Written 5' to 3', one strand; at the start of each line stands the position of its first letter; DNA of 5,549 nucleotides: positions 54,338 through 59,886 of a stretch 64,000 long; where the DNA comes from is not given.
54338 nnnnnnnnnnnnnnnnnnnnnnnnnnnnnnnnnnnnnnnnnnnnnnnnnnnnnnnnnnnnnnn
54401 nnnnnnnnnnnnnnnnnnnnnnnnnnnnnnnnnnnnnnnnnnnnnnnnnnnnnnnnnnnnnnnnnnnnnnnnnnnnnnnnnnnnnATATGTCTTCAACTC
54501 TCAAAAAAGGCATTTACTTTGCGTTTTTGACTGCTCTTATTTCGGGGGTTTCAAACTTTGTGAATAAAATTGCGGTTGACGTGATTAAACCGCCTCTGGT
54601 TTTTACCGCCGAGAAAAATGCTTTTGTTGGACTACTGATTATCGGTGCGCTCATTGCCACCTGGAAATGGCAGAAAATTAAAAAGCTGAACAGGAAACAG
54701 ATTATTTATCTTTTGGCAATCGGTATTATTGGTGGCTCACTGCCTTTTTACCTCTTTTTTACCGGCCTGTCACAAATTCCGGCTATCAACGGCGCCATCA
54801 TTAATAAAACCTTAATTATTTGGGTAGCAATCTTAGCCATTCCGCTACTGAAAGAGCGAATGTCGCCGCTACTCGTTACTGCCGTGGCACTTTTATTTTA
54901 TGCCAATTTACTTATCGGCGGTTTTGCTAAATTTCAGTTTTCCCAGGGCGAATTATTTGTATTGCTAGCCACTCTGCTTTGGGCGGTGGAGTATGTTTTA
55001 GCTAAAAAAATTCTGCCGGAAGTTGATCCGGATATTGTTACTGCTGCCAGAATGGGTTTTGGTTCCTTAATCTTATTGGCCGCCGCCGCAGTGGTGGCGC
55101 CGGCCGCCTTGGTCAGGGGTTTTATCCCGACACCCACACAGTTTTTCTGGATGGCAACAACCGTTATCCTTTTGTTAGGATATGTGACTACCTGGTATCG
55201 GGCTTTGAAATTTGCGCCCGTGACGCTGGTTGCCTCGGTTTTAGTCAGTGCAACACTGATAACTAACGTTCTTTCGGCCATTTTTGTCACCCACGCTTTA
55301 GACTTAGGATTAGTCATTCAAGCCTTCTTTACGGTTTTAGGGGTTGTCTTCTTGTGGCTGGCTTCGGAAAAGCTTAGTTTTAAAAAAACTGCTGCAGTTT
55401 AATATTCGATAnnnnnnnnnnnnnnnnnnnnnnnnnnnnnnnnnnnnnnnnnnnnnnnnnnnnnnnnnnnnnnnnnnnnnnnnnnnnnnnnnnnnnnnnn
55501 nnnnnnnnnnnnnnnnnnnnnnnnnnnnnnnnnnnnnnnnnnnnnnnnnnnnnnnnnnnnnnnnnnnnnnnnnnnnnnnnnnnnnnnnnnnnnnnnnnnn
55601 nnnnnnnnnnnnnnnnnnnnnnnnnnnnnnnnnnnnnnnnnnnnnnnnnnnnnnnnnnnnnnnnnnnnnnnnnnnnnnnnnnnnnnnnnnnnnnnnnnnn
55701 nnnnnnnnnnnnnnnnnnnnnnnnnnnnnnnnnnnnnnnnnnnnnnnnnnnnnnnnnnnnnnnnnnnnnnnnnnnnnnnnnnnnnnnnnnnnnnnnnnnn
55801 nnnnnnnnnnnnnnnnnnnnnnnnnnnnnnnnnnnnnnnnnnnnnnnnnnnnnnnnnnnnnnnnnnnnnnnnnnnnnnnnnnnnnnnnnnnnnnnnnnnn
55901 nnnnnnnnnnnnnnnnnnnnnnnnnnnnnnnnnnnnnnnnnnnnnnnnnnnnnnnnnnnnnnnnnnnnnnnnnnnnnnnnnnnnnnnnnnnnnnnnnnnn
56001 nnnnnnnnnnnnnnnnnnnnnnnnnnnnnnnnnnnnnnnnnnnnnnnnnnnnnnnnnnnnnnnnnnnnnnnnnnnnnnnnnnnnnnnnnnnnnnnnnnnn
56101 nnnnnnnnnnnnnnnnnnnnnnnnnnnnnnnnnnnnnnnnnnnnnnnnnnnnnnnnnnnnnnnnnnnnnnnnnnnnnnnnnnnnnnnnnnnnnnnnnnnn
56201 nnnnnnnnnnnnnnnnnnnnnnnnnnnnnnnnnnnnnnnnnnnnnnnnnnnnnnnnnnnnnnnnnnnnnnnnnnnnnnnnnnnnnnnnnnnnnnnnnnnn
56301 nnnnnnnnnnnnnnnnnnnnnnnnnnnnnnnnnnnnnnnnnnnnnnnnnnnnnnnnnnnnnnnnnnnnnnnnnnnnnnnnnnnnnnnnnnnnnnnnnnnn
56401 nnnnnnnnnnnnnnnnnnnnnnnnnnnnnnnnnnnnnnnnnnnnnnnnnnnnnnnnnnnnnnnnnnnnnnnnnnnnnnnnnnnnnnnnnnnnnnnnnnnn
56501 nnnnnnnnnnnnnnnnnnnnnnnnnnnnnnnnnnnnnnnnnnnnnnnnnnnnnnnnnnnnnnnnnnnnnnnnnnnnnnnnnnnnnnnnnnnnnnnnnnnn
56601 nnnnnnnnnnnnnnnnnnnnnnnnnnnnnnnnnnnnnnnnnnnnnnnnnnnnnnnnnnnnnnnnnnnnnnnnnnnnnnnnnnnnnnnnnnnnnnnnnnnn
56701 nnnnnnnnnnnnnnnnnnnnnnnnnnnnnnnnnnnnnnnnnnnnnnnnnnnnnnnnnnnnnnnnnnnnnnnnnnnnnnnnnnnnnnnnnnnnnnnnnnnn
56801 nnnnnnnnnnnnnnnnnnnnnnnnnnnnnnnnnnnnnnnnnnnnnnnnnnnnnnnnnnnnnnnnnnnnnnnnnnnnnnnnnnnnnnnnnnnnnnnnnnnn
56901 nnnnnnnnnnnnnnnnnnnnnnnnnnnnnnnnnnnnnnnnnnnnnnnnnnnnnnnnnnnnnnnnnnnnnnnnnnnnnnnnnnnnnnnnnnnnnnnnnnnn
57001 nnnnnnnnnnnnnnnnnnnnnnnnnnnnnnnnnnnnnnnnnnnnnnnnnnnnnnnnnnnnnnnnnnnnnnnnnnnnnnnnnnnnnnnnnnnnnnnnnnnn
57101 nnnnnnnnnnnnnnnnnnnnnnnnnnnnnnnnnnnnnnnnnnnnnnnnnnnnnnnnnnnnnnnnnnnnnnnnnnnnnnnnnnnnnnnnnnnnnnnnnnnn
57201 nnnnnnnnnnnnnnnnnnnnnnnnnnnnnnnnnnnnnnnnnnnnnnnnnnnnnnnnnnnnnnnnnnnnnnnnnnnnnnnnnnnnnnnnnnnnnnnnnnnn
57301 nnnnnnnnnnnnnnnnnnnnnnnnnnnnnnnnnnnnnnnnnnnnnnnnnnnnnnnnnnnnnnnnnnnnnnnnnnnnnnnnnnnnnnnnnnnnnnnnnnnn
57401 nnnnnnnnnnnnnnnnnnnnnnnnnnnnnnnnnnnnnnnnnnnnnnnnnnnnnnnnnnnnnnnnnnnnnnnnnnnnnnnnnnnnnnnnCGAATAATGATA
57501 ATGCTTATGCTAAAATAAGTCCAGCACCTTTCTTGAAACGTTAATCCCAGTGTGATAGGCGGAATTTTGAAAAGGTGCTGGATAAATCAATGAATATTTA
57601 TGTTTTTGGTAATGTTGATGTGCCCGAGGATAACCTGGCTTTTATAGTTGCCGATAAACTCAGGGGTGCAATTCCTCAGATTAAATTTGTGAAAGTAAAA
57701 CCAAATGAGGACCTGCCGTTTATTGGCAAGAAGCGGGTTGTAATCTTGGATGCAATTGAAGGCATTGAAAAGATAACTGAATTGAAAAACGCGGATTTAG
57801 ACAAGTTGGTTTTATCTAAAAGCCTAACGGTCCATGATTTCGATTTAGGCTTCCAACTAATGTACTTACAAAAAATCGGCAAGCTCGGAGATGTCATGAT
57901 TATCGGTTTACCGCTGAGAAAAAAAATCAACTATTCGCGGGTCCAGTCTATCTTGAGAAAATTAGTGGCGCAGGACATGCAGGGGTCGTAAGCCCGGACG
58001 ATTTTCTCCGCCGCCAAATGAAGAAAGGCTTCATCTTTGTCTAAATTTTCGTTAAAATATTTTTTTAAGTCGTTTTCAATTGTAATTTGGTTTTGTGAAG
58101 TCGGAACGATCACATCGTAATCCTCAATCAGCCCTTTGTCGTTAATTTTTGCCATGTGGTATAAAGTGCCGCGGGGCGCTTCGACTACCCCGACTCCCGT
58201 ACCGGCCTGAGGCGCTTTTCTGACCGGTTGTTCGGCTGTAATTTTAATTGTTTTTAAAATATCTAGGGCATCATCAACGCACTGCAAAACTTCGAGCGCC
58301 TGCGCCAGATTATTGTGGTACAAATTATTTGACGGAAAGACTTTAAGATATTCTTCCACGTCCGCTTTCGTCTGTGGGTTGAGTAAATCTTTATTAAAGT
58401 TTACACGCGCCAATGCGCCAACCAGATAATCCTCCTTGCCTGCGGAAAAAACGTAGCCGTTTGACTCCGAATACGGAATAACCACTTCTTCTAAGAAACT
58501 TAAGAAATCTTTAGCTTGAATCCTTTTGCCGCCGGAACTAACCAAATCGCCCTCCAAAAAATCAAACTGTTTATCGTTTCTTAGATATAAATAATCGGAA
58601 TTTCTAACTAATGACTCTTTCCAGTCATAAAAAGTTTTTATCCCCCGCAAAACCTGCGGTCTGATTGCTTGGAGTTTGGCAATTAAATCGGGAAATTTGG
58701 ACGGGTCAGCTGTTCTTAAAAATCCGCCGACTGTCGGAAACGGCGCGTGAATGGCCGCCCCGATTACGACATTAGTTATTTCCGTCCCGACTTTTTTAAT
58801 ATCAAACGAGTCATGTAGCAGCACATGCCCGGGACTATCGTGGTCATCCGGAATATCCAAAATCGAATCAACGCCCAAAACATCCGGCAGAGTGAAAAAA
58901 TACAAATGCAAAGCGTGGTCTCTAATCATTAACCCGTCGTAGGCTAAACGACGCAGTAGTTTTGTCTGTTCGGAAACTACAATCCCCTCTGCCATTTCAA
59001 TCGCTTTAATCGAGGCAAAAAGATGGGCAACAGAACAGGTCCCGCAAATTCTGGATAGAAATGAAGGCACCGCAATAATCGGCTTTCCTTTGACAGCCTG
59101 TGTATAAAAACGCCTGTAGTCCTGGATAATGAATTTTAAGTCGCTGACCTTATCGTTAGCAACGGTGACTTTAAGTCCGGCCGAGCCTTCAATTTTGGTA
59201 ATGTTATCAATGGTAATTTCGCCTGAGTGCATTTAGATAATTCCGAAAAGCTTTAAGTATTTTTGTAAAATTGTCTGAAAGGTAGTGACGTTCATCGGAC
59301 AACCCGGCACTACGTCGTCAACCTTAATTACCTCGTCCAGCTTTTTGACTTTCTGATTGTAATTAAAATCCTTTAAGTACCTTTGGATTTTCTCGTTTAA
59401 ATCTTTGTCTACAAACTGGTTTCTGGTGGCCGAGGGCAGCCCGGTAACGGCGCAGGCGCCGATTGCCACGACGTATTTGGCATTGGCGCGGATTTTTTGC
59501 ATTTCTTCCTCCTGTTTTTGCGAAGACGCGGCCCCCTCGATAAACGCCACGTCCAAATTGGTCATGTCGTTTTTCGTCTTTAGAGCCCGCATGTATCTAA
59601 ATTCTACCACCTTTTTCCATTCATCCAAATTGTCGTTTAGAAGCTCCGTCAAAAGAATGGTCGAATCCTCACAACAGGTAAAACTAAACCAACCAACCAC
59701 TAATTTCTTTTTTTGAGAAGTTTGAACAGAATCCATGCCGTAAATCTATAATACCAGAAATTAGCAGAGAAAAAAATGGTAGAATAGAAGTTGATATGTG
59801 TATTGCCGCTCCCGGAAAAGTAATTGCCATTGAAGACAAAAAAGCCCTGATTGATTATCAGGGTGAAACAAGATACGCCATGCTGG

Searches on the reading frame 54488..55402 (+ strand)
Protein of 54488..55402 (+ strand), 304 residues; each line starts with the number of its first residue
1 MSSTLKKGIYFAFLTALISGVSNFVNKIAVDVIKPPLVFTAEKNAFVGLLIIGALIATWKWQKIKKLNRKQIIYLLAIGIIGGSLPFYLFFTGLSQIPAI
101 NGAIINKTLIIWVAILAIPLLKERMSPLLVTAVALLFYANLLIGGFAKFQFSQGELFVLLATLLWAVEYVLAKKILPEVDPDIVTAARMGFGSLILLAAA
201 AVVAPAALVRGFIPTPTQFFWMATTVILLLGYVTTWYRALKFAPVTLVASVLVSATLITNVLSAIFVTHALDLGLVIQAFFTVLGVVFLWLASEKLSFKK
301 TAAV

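Call 8: search_protein_families(library=pfam, proteins=[window:54488-55402:+], max_evalue=0.01)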
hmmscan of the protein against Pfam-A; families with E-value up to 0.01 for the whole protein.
window:54488-55402:+ (304 aa): 1 family
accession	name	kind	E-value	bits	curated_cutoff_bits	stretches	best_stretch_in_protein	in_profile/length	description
PF00892.27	EamA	-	8.2e-28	97.8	28.2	2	7-143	2-133/135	EamA-like transporter family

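Call 9: search_protein_families(library=ncbifam, proteins=[window:54488-55402:+], max_evalue=0.01)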
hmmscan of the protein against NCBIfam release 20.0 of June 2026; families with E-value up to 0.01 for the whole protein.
window:54488-55402:+ (304 aa): 2 families
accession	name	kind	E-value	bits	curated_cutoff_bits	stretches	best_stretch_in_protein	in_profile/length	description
TIGR00950.1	2A78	equivalog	2.2e-05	24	230.2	1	12-137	129-260/264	carboxylate/amino acid/amine transporter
NF050091.1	ArAmAcExpYddG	equivalog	9e-05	22.1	300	1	35-185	31-182/285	aromatic amino acid exporter YddG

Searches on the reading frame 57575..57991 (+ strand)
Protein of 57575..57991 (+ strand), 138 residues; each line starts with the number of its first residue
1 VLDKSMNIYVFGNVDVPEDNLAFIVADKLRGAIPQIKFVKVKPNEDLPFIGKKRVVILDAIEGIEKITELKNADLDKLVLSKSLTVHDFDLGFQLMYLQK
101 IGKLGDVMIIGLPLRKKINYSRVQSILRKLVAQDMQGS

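Call 13: search_protein_families(library=pfam, proteins=[window:57575-57991:+], max_evalue=0.001)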
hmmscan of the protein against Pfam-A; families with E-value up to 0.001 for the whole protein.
window:57575-57991:+ (138 aa): 1 family
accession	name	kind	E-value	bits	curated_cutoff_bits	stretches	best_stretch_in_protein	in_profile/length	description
PF01750.23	HycI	-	7.5e-05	23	23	1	52-131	36-116/130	Hydrogenase maturation protease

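Call 35: search_protein_families(library=ncbifam, proteins=[window:57575-57988:+], max_evalue=0.01)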
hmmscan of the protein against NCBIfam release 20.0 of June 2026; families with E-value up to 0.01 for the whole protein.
window:57575-57988:+ (138 aa): 2 families
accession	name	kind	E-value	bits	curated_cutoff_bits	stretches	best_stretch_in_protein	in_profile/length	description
TIGR00072.1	hydrog_prot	superfamily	0.0036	17.3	47.45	1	50-112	50-115/145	hydrogenase maturation protease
TIGR00140.1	hupD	subfamily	0.0039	17.1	151.8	1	53-114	54-118/151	HyaD/HybD family hydrogenase maturation endopeptidase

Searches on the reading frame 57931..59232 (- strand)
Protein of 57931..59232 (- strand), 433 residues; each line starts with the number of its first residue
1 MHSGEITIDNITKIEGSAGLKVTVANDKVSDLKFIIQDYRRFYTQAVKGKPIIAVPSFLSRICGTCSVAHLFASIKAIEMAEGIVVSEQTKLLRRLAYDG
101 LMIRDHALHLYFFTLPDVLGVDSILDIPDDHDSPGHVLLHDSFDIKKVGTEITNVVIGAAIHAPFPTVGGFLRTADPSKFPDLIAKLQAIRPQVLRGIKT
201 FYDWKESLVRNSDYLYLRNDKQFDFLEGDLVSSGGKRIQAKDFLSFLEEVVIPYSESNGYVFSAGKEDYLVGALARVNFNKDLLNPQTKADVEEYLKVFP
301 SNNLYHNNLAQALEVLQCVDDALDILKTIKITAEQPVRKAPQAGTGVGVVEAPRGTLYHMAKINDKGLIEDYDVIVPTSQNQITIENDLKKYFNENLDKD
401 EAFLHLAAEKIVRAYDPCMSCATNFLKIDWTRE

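Call 13: search_protein_families(library=pfam, proteins=[window:57931-59232:-], max_evalue=0.001)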
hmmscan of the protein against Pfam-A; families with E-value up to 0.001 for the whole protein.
window:57931-59232:- (433 aa): 1 family
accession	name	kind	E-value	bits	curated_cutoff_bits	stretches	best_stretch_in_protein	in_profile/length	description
PF00374.24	NiFeSe_Hases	-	6.8e-27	95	25.8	2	47-126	7-86/508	Nickel-dependent hydrogenase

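Call 33: search_solved_structures(query=window:57931-59229:-, max_evalue=0.00001)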
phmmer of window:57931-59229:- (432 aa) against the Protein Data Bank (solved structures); distinct sequences matched with E-value up to 0.00001: 65 (the best 60 are shown).
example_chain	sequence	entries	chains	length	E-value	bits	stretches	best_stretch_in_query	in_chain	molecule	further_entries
5yxy_A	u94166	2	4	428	3.2e-55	191.1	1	5-424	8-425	Cytosolic NiFe-hydrogenase, alpha subunit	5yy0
9nez_D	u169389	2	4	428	4e-54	187.6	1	5-426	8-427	Sulfhydrogenase 1 subunit alpha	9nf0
9e15_B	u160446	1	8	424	1.3e-53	185.9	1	5-422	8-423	Sulfhydrogenase 1 subunit alpha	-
9e1j_B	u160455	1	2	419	1.3e-53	185.9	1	5-422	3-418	Sulfhydrogenase 1 subunit alpha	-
5odc_F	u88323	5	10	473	5.6e-48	167.3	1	5-425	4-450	Methyl-viologen reducing hydrogenase subunit A | Methyl-viologen reducing hydrogenase, subunit A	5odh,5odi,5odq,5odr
9sw2_F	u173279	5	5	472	1e-38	136.8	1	5-425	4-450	F420-non-reducing hydrogenase subunit A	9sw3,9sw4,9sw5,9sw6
7t2r_D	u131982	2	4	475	8.6e-37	130.5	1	5-424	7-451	NiFe hydrogenase large subunit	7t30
9sfi_g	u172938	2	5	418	1.5e-35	126.4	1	3-388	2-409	Coenzyme F420-reducing hydrogenase, alpha subunit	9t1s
5xf9_D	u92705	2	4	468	9.5e-30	107.3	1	5-423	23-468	NAD-reducing hydrogenase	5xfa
3zfs_A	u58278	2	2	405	1.1e-24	90.6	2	298-428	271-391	F420-REDUCING HYDROGENASE, SUBUNIT ALPHA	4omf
6qgt_A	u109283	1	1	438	5.4e-24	88.3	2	8-177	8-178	F420-reducing hydrogenase, subunit alpha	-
6qgr_A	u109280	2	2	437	5.6e-24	88.3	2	8-177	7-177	Coenzyme F420 hydrogenase subunit alpha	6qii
4ci0_A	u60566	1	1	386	1.3e-23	87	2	298-423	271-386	F420-REDUCING HYDROGENASE, SUBUNIT ALPHA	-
5jsu_B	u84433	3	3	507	1.4e-21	80.4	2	5-127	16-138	Periplasmic [NiFeSe] hydrogenase, large subunit, selenocysteine-containing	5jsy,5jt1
9r51_A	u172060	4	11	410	3.6e-20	75.7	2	11-175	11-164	F420-reducing [NiFe]-hydrogenase from Methanothermococcus thermolithotrophicus subunit alp | F420-reducing [NiFe]-hydrogenase from Methanothermococcus thermolit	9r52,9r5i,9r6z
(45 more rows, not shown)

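Call 35: search_protein_families(library=ncbifam, proteins=[window:57931-59229:-], max_evalue=0.01)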
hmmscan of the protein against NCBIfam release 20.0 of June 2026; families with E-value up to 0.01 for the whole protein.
window:57931-59229:- (432 aa): 9 families
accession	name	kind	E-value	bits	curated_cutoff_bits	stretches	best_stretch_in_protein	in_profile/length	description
NF040832.1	sulfhyd_HydA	equivalog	1.2e-61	209.1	880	1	5-425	5-424/426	NADPH-dependent hydrogenase/sulfhydrogenase 1 subunit alpha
NF040828.1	sulfhyd_ShyA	equivalog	4.6e-61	206.9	700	1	5-426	3-414/415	NAD(P)-dependent hydrogenase/sulfhydrogenase 2 subunit alpha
NF041785.2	VhuA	equivalog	6.6e-42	143.5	800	1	3-389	2-410/418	F420-non-reducing hydrogenase Vhu subunit A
TIGR03295.1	frhA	equivalog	1.9e-39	135.8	392.5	2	4-193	4-185/412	coenzyme F420 hydrogenase subunit alpha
NF033181.1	NiFeSe_hydrog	equivalog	6.9e-37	127.5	600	2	4-123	3-121/507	nickel-dependent hydrogenase large subunit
NF045518.1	H2_NiFeSe_large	exception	4.7e-29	101.5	780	2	4-116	3-114/485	NiFeSe hydrogenase large subunit HysA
NF007550.0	PRK10170.1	equivalog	3.7e-20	71.8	1101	2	5-120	19-134/597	Ni/Fe-hydrogenase large subunit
NF007778.0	PRK10467.1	equivalog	1.1e-19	70.1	969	2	3-125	3-124/567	hydrogenase 2 large subunit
NF041786.2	VhuU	equivalog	9e-05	22.2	70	1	408-422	12-26/45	F420-non-reducing hydrogenase selenoprotein subunit VhuU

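Call 45: find_related_loci(query=A3, collection=metagenome_contigs, flank=10000)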
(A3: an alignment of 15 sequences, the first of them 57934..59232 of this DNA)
Query A3 (433 aa) in metagenome_contigs; peptide patterns used: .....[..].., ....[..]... (x = any residue, [..] = any of these).
600 stretches matched a pattern (row limit reached: there are more); 381 encode a relative of the query (tblastn E <= 1e-3); the best 80 are kept; 80 distinct loci.
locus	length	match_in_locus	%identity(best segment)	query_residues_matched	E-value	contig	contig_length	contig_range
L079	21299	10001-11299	83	1-433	0e+0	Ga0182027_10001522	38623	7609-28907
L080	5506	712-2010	83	1-433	0e+0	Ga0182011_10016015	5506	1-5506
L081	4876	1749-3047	83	1-433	0e+0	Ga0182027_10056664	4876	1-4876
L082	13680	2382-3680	82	1-433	0e+0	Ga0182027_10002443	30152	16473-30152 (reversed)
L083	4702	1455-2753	82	1-433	0e+0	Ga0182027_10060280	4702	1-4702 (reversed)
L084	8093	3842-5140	81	1-433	0e+0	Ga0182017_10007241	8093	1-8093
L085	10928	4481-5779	82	1-433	0e+0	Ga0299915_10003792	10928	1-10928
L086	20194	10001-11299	82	1-433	0e+0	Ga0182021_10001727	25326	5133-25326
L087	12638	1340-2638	77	1-433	0e+0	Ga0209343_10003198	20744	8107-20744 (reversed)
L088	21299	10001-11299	77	1-433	0e+0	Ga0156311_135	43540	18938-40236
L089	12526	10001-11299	77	1-433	0e+0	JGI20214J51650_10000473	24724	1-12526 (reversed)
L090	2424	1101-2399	78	1-433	0e+0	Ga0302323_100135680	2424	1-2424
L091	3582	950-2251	75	1-433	0e+0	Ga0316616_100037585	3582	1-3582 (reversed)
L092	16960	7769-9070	75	1-433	0e+0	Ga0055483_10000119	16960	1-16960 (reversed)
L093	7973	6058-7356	74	1-433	0e+0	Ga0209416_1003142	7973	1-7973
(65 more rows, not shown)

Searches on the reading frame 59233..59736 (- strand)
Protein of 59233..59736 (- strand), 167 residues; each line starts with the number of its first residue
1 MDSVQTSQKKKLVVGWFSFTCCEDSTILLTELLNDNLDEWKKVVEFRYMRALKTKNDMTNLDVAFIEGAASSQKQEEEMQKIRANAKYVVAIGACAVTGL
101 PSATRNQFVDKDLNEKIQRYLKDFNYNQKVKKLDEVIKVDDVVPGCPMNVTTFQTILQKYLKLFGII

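Call 14: search_protein_families(library=pfam, proteins=[window:59233-59736:-], max_evalue=0.001)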
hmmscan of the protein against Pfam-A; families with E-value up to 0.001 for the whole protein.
window:59233-59736:- (167 aa): 1 family
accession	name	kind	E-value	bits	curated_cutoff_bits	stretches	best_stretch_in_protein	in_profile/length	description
PF01058.29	Oxidored_q6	-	1.9e-19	70.1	27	1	26-158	5-126/128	NADH ubiquinone oxidoreductase, 20 Kd subunit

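Call 34: search_solved_structures(query=window:59233-59733:-, max_evalue=0.001, show_alignments=2)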
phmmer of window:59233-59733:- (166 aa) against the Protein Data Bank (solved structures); distinct sequences matched with E-value up to 0.001: 12.
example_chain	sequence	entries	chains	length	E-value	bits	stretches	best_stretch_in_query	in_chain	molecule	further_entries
9e15_A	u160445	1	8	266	2.2e-12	50.5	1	10-154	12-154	Sulfhydrogenase 1 subunit delta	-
9nez_A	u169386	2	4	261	2.8e-12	50.2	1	12-154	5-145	Sulfhydrogenase 1 subunit delta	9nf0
9e1j_A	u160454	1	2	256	3e-12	50.1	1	12-154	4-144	Sulfhydrogenase 1 subunit delta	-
9sw2_E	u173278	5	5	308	5.5e-09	39.5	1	21-152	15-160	F420-non-reducing hydrogenase subunit G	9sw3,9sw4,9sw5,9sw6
7t2r_E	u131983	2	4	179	5.9e-09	39.4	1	21-112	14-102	NiFe hydrogenase small subunit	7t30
9sfi_I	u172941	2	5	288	1.1e-08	38.5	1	10-148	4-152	F420-non-reducing hydrogenase small subunit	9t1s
5odc_E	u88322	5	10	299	3.4e-08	36.9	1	28-156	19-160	Methyl-viologen reducing hydrogenase subunit G | Methyl-viologen reducing hydrogenase, subunit G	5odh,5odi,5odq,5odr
5xf9_C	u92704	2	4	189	1e-07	35.3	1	58-157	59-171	NAD-reducing hydrogenase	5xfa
3zfs_B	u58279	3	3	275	1.5e-06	31.6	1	9-100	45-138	F420-REDUCING HYDROGENASE, SUBUNIT GAMMA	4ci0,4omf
6qii_G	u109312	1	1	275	4.3e-05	26.8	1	28-155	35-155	Coenzyme F420 hydrogenase subunit gamma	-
6qgr_G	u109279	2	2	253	4.8e-05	26.7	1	43-155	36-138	Coenzyme F420 hydrogenase subunit gamma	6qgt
9r51_C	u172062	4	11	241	0.00045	23.5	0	58-148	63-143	F420-reducing [NiFe]-hydrogenase from Methanothermococcus thermolithotrophicus subunit gam | F420-reducing [NiFe]-hydrogenase from Methanothermococcus thermolit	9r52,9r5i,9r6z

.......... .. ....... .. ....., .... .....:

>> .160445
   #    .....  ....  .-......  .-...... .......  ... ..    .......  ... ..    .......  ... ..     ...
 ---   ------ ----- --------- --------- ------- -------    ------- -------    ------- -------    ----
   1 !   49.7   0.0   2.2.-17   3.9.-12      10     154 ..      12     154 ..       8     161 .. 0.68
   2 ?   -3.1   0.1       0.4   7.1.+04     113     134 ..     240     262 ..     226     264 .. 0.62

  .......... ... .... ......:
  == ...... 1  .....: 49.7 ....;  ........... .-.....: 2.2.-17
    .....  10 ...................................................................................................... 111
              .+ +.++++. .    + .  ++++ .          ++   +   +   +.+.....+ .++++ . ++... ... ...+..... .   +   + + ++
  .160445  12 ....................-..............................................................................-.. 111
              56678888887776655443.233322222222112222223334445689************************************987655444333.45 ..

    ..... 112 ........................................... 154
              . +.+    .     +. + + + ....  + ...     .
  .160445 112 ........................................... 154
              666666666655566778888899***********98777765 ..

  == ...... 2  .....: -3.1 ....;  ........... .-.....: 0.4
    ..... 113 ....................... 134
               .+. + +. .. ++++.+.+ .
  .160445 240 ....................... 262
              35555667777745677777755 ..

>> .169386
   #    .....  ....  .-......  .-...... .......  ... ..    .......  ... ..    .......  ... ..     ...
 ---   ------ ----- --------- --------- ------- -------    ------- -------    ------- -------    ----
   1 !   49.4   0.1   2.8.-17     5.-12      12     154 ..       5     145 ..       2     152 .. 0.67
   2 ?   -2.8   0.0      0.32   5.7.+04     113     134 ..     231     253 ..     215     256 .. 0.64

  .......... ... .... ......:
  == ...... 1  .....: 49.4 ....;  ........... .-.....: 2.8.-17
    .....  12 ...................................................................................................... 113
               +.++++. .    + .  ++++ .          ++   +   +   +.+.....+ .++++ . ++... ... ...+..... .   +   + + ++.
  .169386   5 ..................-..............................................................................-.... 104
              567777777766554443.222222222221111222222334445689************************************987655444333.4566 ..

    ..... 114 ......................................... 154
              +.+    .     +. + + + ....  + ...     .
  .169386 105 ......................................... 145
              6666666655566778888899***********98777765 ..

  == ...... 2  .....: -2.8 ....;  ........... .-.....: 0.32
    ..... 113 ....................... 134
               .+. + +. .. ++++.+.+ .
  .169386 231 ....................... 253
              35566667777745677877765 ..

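Call 35: search_protein_families(library=ncbifam, proteins=[window:59233-59733:-], max_evalue=0.01)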
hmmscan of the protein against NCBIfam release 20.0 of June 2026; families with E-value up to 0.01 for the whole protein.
window:59233-59733:- (166 aa): 13 families
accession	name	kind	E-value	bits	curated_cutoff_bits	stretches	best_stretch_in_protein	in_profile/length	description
NF040836.1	sulfhyd_HydD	equivalog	6.4e-16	58.3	500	1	8-157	3-151/261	NADPH-dependent hydrogenase/sulfhydrogenase 1 subunit delta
TIGR03294.1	FrhG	equivalog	6.8e-14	52.1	245.5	1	12-156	3-137/228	coenzyme F420 hydrogenase subunit gamma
NF045875.1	F420_non_VhuG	exception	2.9e-13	49.7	450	1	10-150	4-154/286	F420-non-reducing hydrogenase subunit VhuG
NF040831.1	sulfhyd_ShyD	equivalog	3.2e-13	49.8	460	1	16-154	6-143/240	NAD(P)-dependent hydrogenase/sulfhydrogenase 2 subunit delta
TIGR01957.1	nuoB_fam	subfamily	2.5e-06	27.5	142.7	0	53-101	51-101/145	NADH-quinone oxidoreductase subunit B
NF005012.1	PRK06411.1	subfamily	2.3e-05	24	116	0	127-152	122-147/166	NADH-quinone oxidoreductase subunit NuoB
NF011391.0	PRK14816.1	equivalog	9.6e-05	22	283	0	81-102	116-137/196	NADH-quinone oxidoreductase subunit B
NF011395.0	PRK14820.1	equivalog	0.00057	19.7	263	0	129-148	123-142/180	NADH-quinone oxidoreductase subunit B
NF011394.0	PRK14819.1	equivalog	0.0014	18.2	312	0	83-100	97-114/264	NADH-quinone oxidoreductase subunit B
NF011392.0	PRK14817.1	equivalog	0.0041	16.8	271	0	127-148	124-145/182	NADH-quinone oxidoreductase subunit B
NF011388.0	PRK14813.1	equivalog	0.0053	16.6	294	0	128-151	118-141/189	NADH dehydrogenase subunit B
NF011393.0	PRK14818.1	equivalog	0.0072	15.9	255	0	129-150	121-142/173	NADH dehydrogenase subunit B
NF011390.0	PRK14815.1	equivalog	0.0091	15.3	281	0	82-98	98-114/183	NADH dehydrogenase subunit B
